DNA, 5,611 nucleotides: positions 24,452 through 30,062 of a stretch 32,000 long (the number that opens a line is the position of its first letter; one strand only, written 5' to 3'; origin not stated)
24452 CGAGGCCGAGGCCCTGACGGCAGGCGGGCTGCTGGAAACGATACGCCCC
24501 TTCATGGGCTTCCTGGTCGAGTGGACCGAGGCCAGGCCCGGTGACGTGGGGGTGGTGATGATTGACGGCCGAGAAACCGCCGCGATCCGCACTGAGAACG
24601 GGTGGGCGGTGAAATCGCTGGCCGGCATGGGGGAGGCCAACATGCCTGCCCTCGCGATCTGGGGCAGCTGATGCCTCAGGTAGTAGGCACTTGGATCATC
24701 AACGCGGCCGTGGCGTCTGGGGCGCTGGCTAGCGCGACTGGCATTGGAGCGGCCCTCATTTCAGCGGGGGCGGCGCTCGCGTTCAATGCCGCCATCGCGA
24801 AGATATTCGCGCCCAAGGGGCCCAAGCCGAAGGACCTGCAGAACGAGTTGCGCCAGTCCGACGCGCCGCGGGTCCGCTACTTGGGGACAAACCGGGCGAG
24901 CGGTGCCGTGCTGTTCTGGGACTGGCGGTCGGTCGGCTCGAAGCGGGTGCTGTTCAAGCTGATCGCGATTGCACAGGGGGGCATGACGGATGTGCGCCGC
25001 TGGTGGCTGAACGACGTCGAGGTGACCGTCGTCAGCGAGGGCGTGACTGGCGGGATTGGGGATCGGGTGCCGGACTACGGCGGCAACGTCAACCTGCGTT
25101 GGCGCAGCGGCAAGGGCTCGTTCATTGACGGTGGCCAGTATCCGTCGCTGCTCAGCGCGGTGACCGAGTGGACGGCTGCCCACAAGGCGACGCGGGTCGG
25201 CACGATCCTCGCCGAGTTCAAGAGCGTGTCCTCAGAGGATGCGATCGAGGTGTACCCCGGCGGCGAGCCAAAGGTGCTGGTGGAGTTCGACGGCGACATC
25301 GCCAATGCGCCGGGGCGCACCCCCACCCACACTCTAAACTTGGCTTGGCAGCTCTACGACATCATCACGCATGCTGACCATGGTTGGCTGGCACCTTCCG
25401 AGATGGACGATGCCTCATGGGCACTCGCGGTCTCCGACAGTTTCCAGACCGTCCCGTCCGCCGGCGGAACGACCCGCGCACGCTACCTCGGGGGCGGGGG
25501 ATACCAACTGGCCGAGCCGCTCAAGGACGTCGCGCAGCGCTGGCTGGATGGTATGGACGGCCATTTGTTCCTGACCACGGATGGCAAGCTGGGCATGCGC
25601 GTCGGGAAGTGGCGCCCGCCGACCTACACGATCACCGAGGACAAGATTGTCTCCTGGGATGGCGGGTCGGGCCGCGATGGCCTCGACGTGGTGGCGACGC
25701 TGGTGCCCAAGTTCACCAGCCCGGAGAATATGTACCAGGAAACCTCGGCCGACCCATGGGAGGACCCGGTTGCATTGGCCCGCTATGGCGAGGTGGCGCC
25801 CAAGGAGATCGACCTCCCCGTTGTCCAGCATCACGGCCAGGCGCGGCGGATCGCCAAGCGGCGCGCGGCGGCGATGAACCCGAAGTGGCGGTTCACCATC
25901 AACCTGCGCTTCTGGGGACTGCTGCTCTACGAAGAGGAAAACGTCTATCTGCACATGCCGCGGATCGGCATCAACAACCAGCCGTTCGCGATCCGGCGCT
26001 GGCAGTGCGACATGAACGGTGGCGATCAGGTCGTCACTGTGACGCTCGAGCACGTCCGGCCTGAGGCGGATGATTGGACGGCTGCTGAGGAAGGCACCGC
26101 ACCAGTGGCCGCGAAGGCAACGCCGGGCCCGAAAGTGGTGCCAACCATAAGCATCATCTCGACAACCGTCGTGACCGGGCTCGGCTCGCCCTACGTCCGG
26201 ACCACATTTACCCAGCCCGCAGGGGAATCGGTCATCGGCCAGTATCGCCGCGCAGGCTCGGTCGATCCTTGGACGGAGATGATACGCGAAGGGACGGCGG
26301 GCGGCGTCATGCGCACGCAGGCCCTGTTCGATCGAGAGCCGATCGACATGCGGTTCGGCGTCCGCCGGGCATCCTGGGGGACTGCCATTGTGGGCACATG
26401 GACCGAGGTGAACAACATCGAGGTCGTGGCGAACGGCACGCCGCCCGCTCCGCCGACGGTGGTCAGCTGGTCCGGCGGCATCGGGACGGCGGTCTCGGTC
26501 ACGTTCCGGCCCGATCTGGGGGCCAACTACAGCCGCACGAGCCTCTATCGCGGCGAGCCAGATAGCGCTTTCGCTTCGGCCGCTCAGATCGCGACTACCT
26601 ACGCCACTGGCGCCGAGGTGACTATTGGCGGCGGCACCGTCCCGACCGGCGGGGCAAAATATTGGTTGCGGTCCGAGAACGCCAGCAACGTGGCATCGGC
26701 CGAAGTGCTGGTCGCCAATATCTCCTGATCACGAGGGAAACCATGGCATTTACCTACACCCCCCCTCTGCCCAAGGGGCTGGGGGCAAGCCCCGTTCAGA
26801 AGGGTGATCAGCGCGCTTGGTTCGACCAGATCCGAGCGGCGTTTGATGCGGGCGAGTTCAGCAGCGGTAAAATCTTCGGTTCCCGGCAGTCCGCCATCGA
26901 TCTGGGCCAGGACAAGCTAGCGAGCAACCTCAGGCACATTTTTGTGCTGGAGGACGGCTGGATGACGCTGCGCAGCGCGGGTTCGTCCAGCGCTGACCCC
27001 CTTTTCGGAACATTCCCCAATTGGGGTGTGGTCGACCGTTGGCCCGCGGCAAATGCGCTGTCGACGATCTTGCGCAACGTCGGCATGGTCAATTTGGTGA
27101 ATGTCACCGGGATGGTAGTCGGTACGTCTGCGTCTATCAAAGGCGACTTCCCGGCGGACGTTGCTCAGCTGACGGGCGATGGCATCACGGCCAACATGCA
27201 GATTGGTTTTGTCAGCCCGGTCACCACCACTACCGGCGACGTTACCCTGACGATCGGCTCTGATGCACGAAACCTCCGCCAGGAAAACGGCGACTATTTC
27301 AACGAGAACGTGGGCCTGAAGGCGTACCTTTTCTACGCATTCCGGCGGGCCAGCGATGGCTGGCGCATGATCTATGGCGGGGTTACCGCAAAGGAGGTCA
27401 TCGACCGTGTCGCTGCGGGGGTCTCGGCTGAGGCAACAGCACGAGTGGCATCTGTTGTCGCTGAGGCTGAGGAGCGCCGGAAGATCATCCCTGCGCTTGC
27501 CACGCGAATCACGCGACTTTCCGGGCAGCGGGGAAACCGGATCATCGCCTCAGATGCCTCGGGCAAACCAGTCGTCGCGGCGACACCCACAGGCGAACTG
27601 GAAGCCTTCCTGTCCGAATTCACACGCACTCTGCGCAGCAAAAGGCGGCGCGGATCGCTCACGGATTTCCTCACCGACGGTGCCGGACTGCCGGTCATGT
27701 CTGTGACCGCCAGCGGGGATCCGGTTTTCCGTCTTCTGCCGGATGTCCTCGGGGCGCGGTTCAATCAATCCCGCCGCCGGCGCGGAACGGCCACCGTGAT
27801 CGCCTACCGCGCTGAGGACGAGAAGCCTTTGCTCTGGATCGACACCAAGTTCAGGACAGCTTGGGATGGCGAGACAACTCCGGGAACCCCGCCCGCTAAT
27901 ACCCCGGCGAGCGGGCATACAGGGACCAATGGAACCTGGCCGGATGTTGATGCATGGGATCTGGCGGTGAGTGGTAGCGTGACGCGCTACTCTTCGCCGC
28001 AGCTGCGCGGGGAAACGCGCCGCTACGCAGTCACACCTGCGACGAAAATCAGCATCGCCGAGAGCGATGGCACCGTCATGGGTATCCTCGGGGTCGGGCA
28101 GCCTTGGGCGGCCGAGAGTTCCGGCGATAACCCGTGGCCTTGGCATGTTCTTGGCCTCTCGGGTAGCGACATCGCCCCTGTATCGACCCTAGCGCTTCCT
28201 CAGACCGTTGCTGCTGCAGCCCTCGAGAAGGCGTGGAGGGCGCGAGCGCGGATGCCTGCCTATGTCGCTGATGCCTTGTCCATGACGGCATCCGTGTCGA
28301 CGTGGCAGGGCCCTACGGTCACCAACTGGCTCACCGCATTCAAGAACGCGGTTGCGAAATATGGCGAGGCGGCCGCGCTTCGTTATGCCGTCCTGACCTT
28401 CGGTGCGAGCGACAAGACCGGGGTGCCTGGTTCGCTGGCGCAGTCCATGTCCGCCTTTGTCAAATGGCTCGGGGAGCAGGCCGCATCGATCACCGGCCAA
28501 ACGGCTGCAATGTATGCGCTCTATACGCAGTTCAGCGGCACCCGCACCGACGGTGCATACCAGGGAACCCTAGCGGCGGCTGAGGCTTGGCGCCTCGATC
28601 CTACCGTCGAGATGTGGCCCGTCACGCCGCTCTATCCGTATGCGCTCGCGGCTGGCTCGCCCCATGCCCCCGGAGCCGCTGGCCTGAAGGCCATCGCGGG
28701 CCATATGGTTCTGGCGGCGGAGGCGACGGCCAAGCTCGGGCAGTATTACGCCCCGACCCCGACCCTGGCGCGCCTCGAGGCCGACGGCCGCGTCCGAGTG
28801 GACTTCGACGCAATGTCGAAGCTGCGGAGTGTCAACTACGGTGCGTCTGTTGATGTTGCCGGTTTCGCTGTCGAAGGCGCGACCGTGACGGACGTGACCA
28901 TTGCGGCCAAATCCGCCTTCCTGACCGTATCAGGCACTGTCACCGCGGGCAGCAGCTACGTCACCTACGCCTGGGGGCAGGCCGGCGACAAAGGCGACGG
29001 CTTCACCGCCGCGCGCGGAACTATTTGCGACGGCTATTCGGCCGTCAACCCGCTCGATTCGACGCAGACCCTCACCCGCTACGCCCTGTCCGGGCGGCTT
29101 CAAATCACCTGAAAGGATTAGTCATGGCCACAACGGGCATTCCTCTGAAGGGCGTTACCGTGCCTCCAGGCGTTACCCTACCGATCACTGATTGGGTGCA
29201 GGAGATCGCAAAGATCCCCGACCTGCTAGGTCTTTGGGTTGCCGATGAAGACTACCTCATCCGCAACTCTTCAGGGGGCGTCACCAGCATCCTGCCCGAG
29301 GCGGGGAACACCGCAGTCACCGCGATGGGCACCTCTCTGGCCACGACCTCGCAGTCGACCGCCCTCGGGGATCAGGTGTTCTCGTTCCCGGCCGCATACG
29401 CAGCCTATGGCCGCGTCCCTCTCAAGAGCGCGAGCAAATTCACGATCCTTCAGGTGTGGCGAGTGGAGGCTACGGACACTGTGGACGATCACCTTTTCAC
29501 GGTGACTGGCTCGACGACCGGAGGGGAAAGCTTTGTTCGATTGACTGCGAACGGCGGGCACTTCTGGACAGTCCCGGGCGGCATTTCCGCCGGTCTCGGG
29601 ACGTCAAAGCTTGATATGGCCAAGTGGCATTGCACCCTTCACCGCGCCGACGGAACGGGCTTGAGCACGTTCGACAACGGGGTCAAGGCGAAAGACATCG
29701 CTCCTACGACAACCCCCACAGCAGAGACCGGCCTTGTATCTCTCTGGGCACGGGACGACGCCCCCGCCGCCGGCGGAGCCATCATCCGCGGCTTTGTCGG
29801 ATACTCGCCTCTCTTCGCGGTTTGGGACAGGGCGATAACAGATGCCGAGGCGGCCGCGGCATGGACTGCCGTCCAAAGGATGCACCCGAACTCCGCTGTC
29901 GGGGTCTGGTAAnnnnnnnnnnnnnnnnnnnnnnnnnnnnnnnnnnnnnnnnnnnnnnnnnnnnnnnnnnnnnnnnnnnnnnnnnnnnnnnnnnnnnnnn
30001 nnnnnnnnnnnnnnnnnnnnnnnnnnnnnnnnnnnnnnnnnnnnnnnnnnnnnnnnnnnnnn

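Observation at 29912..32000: Gene missing from the ORF track: sulfatase-like enzyme fused to RTX repeats, coupled to the tail-fibre operon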

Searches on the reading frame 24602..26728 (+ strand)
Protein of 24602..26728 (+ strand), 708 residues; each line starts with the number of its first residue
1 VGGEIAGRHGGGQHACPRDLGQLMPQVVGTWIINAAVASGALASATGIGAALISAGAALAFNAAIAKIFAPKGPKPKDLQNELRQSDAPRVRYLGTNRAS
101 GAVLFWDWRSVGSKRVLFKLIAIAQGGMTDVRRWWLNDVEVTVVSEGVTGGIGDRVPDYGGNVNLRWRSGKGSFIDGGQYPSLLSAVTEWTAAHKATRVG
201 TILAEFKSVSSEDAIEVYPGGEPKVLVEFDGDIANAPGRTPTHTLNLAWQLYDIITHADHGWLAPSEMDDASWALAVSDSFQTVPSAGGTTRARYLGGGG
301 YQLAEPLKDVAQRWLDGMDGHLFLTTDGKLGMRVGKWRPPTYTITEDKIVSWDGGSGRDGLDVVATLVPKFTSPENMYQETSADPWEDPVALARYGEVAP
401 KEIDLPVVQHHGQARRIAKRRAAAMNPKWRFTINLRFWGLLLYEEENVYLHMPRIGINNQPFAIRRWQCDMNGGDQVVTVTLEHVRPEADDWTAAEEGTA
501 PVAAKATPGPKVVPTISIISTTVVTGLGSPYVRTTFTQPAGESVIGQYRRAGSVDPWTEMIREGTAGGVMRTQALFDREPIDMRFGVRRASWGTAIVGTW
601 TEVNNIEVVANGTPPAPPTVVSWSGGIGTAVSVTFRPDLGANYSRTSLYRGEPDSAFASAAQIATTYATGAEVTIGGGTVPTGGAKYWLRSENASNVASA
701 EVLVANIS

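Call 7: search_protein_families(library=phrogs, proteins=[window:24602-26728:+], max_evalue=0.001)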
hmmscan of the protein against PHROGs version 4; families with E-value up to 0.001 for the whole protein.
window:24602-26728:+ (708 aa): 2 families
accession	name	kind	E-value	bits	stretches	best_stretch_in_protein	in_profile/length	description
phrog_5616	-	tail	4.3e-79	267.8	1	25-624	7-640/873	tail fiber protein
phrog_31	-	tail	8.3e-19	67.9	1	241-421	528-710/1565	central tail fiber J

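Call 8: search_protein_families(library=pfam, proteins=[window:24602-26728:+], max_evalue=0.01)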
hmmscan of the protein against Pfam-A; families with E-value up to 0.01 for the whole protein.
window:24602-26728:+ (708 aa): 1 family
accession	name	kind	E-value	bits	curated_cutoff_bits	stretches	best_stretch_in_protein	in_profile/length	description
PF13550.12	Phage-tail_3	-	0.0004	20.8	23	1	340-433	37-133/164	Putative phage tail protein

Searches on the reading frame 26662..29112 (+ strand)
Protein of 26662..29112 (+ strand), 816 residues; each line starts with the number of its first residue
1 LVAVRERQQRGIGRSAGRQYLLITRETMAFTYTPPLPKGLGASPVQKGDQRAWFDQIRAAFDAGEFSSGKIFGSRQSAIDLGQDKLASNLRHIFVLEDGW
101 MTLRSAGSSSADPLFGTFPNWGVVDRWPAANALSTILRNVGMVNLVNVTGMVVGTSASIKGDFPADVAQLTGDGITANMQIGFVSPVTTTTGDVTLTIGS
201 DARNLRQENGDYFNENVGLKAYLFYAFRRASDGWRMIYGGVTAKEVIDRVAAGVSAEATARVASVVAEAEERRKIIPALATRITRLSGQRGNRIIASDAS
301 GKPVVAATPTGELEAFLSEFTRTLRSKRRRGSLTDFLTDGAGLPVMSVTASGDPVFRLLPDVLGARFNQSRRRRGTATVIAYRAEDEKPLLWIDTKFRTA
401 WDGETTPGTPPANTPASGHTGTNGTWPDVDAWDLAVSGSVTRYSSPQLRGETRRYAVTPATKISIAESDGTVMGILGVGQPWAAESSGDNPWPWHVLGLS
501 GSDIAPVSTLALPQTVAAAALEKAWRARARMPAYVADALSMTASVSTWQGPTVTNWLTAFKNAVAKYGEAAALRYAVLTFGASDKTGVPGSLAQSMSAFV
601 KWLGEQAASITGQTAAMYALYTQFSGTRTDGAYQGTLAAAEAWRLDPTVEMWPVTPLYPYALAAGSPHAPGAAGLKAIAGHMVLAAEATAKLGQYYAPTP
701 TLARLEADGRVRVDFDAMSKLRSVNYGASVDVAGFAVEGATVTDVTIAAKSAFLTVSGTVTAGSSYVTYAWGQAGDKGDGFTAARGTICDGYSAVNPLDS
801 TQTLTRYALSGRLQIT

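Call 7: search_protein_families(library=phrogs, proteins=[window:26662-29112:+], max_evalue=0.001)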
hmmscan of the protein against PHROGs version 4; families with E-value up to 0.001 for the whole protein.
window:26662-29112:+ (816 aa): 0 families

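Call 8: search_protein_families(library=pfam, proteins=[window:26662-29112:+], max_evalue=0.01)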
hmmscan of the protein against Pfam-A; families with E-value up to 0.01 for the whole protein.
window:26662-29112:+ (816 aa): 0 families

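Call 61: search_solved_structures(query=window:26743-29112:+, max_evalue=1)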
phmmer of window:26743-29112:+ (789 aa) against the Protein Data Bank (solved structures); distinct sequences matched with E-value up to 1: 0.

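Call 64: find_encoding_contigs(protein=window:26743-29109:+, flank=10000, max_places=2)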
Protein window:26743-29109:+ (789 aa): no gene with exactly this product is on record in the collection.

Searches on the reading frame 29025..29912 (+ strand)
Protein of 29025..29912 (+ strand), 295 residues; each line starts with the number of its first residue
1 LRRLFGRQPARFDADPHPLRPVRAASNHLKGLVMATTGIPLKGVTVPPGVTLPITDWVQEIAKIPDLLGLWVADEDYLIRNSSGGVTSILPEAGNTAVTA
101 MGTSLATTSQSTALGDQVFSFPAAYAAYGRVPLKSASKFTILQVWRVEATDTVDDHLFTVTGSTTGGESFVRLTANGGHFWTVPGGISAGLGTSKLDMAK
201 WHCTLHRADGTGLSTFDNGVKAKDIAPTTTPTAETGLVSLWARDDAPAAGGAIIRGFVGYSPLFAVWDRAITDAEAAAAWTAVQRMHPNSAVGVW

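Call 7: search_protein_families(library=phrogs, proteins=[window:29025-29912:+], max_evalue=0.001)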
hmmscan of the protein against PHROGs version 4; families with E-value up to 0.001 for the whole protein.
window:29025-29912:+ (295 aa): 0 families

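Call 8: search_protein_families(library=pfam, proteins=[window:29025-29912:+], max_evalue=0.01)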
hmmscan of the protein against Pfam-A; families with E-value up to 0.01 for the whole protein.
window:29025-29912:+ (295 aa): 0 families

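Call 21: find_encoding_contigs(protein=window:29121-29909:+, flank=10000, max_places=3)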
Protein window:29121-29909:+ (263 aa): no gene with exactly this product is on record in the collection.

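Call 26: search_protein_families(library=pfam, proteins=[window:29121-29912:+], max_evalue=0.01)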
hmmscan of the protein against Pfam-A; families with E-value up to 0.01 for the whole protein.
window:29121-29912:+ (263 aa): 0 families

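Call 62: search_solved_structures(query=window:29121-29912:+, max_evalue=5)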
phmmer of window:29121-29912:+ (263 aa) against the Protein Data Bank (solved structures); distinct sequences matched with E-value up to 5: 2.
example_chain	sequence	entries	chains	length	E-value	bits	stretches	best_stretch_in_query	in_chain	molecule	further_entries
6ype_A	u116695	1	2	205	0.35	13.5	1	167-245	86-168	Neuronal pentraxin-1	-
2v5y_A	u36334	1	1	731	1.1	11.8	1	160-235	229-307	RECEPTOR-TYPE TYROSINE-PROTEIN PHOSPHATASE MU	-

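Call 63: find_encoding_contigs(protein=window:29124-29909:+, flank=10000, max_places=2)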
Protein window:29124-29909:+ (262 aa): no gene with exactly this product is on record in the collection.

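Call 67: search_protein_families(library=pfam, proteins=[window:29124-29912:+], max_evalue=1)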
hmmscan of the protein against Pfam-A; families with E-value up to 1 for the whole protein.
window:29124-29912:+ (262 aa): 0 families

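Call 70: find_homologous_proteins(query=window:29124-29912:+, max_evalue=0.001)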
Query window:29124-29912:+ (262 aa): 1 proteins with E <= 0.001 among 3178 candidates.
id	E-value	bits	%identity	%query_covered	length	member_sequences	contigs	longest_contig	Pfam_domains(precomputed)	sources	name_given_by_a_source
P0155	7.2e-169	578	100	100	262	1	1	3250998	-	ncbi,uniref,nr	ncbi:hypothetical protein DRW48_10550 [Paracoccus suum]|uniref:Uncharacterized protein n=1 Tax=Parac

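Call 82: predict_structure(protein=window:29124-29912:+)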
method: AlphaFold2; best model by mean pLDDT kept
length: 262 residues; sequences in the alignment: 1
mean_pLDDT: 31.7   pTM: 0.20
mean pLDDT of the five models: 31.7, 30.0, 27.9, 27.8, 27.6
residues with pLDDT >= 90: 0; 70-90: 1; 50-70: 18; < 50: 243
segments of 3 or more residues with pLDDT < 50: 1-234, 256-262
pLDDT, mean of each block of 10 residues (from residue 1): 26 31 33 26 28 28 29 27 23 25 25 25 33 32 29 26 29 32 32 28 30 31 33 54 60 46 41
secondary structure, 60 per line:
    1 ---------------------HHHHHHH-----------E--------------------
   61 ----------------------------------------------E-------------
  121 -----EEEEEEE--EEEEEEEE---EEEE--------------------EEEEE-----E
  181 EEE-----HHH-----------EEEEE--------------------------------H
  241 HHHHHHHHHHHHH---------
elements in order: H22-28 E126-132 E135-142 E146-149 E170-174 E180-183 E203-207 H240-253
